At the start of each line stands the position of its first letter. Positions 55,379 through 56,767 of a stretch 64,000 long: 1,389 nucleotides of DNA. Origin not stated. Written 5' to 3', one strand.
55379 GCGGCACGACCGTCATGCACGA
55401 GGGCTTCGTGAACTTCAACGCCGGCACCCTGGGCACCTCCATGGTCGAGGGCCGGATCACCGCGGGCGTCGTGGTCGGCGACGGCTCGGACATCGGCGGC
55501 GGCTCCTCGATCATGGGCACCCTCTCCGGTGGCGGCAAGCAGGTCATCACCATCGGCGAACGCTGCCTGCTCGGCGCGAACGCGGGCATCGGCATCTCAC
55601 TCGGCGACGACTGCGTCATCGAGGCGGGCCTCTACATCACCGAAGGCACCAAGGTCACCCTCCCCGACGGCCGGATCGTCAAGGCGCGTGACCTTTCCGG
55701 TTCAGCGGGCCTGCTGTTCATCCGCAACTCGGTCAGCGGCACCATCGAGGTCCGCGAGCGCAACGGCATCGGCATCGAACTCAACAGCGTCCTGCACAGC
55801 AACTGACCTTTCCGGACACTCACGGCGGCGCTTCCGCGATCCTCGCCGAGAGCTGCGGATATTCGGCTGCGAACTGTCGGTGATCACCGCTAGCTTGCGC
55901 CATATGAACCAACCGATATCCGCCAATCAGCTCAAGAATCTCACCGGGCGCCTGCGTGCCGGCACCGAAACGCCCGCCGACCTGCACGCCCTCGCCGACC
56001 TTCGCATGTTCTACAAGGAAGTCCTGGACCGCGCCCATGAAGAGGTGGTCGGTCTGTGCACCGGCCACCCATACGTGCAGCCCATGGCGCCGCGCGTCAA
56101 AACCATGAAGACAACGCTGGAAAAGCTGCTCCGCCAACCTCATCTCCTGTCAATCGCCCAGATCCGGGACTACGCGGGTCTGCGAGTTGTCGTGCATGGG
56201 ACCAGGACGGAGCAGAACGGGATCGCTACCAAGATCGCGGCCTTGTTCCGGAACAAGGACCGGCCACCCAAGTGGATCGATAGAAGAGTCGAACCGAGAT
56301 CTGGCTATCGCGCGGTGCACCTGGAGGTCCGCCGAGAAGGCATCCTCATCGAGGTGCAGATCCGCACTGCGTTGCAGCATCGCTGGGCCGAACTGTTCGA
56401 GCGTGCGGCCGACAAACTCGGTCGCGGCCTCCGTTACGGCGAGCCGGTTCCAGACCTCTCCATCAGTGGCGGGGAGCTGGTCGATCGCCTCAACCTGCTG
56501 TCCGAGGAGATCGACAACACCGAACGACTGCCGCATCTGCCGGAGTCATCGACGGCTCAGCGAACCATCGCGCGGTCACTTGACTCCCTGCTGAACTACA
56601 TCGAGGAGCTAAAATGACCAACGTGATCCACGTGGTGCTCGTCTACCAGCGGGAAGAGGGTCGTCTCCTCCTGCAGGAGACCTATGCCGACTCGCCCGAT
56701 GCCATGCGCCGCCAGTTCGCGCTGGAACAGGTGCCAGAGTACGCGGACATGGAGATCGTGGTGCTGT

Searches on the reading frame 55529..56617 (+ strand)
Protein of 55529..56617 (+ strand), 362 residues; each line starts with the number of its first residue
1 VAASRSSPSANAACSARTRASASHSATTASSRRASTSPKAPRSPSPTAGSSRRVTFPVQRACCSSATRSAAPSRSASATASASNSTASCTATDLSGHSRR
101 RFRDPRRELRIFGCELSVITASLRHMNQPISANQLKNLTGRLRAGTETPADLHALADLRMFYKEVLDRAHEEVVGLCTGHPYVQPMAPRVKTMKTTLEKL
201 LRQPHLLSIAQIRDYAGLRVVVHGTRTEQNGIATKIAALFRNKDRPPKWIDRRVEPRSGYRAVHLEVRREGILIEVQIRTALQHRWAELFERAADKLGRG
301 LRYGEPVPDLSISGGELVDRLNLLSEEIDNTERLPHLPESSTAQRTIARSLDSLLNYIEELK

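Call 7: search_protein_families(library=pfam, proteins=[window:55529-56617:+], max_evalue=0.001)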
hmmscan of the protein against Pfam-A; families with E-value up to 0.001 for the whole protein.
window:55529-56617:+ (362 aa): 1 family
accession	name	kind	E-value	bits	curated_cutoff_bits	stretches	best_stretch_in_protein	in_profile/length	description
PF04607.23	RelA_SpoT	-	8.9e-13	49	27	1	189-288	2-99/113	Region found in RelA / SpoT proteins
